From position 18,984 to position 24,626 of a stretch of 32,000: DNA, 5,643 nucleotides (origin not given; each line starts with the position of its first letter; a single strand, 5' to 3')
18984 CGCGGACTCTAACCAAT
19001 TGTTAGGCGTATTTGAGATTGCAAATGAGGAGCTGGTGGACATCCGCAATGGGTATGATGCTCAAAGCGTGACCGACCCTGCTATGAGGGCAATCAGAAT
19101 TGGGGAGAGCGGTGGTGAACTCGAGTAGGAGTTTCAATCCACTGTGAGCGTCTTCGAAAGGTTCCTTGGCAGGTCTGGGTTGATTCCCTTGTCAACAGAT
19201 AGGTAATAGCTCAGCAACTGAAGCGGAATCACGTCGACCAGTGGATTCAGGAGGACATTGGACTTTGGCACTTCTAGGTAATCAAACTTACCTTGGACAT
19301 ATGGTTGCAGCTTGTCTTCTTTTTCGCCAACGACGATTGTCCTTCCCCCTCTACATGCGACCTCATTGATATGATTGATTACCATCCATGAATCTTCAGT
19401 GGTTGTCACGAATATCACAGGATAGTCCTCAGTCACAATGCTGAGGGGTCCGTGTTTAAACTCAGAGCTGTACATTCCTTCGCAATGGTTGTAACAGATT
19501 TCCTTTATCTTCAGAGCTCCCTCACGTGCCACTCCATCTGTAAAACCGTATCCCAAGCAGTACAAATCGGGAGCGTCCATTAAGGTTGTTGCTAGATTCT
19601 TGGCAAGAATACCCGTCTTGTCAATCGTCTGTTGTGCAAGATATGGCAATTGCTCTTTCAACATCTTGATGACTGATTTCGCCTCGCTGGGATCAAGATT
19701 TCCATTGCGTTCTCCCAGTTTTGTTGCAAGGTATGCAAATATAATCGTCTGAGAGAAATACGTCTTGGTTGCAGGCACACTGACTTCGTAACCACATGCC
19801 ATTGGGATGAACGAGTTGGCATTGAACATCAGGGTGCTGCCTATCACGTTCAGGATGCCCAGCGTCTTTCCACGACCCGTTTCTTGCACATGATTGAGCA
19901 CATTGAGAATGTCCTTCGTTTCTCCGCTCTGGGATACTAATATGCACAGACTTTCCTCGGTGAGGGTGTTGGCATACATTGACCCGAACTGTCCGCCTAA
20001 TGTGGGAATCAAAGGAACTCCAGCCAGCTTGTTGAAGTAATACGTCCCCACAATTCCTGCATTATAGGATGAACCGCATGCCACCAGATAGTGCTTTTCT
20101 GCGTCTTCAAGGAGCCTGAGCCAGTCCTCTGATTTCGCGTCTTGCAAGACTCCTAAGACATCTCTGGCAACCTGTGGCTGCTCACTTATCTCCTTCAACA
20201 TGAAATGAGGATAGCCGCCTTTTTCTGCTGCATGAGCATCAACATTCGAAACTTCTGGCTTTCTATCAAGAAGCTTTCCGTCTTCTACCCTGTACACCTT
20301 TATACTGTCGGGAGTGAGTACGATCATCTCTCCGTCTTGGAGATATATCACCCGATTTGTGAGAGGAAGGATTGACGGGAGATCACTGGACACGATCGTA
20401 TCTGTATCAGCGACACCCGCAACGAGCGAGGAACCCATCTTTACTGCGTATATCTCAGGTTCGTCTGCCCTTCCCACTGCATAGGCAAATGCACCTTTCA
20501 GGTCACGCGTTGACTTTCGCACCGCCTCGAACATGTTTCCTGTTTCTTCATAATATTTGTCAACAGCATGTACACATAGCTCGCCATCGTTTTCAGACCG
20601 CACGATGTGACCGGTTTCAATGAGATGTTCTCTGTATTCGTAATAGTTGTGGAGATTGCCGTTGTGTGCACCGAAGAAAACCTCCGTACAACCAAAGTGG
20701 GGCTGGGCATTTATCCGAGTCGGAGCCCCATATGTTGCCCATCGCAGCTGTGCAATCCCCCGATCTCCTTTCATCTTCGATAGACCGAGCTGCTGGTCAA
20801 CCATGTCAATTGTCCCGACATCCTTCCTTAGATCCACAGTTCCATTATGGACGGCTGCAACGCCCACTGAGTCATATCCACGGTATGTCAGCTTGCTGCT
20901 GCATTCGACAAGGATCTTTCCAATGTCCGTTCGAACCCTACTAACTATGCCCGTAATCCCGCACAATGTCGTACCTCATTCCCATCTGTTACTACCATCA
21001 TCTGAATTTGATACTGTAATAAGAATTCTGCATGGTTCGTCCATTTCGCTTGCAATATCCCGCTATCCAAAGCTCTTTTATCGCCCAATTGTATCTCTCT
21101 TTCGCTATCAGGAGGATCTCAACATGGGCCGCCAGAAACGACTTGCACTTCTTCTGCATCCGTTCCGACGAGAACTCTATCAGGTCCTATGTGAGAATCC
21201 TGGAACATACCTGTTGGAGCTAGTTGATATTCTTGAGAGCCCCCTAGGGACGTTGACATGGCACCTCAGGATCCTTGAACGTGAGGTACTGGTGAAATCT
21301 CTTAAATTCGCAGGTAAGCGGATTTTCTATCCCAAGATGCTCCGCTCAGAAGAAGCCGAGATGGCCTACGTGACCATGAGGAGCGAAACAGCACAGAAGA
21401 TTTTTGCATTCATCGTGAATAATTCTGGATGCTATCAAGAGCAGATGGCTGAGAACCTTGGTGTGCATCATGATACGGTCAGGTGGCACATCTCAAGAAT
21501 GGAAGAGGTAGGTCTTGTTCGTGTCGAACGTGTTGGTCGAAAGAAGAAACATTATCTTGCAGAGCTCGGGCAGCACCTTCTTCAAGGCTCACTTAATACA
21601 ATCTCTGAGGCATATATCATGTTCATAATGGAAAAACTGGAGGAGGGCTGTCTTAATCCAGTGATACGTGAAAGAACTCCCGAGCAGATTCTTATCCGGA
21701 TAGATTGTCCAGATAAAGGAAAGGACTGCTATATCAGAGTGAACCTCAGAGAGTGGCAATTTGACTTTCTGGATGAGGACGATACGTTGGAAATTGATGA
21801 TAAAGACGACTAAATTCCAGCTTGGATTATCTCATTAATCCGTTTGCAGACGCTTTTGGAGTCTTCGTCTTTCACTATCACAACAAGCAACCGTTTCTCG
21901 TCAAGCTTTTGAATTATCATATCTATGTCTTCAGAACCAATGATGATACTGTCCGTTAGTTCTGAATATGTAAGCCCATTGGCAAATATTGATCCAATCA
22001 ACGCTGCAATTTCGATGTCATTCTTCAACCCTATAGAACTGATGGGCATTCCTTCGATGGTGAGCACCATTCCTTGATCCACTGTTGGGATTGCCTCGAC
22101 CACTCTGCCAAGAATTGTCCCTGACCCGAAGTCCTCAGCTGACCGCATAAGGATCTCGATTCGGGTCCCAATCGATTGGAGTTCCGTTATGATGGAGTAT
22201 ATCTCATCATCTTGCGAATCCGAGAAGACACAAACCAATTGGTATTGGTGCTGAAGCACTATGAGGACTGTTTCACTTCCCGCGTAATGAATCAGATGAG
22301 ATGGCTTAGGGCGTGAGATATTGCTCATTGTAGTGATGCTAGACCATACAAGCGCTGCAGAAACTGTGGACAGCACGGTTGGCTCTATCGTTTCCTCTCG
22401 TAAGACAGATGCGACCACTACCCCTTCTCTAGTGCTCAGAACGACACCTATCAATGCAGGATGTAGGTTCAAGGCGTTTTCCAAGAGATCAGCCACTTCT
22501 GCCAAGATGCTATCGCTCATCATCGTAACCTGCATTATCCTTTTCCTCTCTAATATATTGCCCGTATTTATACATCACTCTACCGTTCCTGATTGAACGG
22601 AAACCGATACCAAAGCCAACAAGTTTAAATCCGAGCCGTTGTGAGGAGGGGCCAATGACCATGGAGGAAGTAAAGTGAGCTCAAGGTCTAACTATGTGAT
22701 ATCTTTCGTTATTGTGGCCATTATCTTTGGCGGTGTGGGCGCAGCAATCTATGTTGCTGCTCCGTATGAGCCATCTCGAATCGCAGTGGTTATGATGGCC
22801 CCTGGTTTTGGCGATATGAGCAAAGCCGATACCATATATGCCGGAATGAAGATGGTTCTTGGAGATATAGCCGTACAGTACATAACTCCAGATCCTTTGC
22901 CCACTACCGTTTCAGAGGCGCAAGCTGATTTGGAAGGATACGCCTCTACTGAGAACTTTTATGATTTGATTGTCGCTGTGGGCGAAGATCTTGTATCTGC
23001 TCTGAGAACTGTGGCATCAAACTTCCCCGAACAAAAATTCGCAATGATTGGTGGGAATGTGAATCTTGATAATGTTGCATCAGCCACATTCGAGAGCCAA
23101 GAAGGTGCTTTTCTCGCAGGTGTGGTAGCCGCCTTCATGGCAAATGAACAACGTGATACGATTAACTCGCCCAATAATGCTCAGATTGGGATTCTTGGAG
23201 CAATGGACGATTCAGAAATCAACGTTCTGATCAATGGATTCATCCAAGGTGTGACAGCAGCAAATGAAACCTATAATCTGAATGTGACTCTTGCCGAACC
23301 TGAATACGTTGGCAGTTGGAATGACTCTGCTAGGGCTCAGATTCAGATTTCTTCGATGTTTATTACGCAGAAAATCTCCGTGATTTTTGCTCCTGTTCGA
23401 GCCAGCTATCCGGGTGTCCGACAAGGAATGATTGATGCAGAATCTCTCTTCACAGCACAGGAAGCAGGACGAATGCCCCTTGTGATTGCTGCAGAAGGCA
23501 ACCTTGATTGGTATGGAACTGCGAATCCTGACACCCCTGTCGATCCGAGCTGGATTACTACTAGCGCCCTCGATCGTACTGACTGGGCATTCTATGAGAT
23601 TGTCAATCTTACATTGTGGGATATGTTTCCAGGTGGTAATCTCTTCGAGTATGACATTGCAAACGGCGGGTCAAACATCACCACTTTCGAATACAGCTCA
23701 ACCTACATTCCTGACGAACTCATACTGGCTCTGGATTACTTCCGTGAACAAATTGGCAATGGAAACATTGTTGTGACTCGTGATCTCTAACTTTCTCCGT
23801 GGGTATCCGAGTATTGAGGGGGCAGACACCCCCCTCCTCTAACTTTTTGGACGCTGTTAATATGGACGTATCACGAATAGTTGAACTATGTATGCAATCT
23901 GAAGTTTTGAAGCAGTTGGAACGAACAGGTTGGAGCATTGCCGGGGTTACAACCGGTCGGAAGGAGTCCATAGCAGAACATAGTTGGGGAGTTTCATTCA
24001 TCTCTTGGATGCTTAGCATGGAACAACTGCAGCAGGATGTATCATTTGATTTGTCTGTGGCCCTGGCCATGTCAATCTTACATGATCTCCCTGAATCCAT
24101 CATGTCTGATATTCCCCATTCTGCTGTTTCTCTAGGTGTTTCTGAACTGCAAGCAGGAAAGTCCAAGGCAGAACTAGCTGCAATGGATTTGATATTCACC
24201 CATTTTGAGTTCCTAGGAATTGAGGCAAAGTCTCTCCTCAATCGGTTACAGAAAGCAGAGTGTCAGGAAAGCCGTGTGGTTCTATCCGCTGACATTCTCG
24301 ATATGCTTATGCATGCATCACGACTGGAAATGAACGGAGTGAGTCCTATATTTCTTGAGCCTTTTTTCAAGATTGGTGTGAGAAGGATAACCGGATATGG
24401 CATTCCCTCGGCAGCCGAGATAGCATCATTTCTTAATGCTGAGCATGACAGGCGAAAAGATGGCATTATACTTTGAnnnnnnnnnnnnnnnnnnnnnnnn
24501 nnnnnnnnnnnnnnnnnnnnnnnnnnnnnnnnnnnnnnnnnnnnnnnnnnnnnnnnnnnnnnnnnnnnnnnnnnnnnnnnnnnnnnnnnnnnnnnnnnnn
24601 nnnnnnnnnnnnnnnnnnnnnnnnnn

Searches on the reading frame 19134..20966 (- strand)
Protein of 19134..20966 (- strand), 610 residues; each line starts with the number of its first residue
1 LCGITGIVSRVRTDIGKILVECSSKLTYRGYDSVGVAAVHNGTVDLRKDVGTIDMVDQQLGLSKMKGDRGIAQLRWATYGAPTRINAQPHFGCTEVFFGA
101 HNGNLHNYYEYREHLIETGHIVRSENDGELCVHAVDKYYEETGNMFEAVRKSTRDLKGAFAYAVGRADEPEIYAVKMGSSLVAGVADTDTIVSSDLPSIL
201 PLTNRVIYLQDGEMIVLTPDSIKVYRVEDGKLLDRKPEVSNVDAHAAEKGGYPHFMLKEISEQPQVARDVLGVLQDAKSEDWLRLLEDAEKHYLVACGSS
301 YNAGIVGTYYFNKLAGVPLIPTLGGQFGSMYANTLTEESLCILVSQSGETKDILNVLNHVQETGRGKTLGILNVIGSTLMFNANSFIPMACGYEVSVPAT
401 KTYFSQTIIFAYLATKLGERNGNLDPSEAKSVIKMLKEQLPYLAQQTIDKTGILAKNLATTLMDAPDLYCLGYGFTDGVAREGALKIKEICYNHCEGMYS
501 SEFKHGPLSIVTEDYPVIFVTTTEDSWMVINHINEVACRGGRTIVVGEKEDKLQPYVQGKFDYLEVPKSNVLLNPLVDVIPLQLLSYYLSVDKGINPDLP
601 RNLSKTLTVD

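Call 15: search_protein_families(library=pfam, proteins=[window:19134-20966:-], max_evalue=0.01)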
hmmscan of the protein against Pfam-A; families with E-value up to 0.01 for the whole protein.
window:19134-20966:- (610 aa): 3 families
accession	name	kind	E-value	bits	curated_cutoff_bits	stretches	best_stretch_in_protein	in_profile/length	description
PF01380.27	SIS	-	5.8e-34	117.2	25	2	286-415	2-130/131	SIS domain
PF13522.11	GATase_6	-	1.1e-09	38.9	27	1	66-168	9-100/130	Glutamine amidotransferase domain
PF13537.11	GATase_7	-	2.6e-08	34.3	25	1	87-176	13-94/123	Glutamine amidotransferase domain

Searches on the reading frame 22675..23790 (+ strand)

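Call 15: search_protein_families(library=pfam, proteins=[window:22675-23790:+], max_evalue=0.01)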
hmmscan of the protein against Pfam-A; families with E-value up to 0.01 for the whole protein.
window:22675-23790:+ (371 aa): 1 family
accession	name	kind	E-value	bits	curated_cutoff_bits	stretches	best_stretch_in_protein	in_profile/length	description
PF02608.20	Bmp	-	1.7e-27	96.7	24.1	1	46-250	13-200/301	ABC transporter substrate-binding protein PnrA-like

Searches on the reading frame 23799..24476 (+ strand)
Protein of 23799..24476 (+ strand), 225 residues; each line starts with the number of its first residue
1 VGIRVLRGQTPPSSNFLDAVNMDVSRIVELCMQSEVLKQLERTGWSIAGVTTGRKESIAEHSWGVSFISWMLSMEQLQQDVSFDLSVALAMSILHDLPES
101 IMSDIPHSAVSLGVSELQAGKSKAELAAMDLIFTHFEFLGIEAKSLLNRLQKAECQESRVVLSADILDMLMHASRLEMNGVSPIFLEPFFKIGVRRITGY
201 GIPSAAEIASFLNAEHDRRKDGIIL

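Call 15: search_protein_families(library=pfam, proteins=[window:23799-24476:+], max_evalue=0.01)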
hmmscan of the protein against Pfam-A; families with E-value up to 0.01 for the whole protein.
window:23799-24476:+ (225 aa): 3 families
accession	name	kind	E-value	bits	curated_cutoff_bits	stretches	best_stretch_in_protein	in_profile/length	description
PF13023.12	HD_3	-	7.4e-19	68.7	22.5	1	36-177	3-135/165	HD domain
PF12917.13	YfbR-like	-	5.3e-10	39.7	25.9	1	51-174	19-142/182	5'-deoxynucleotidase YfbR-like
PF01966.28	HD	-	0.00013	22.7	22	1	59-169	2-115/116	HD domain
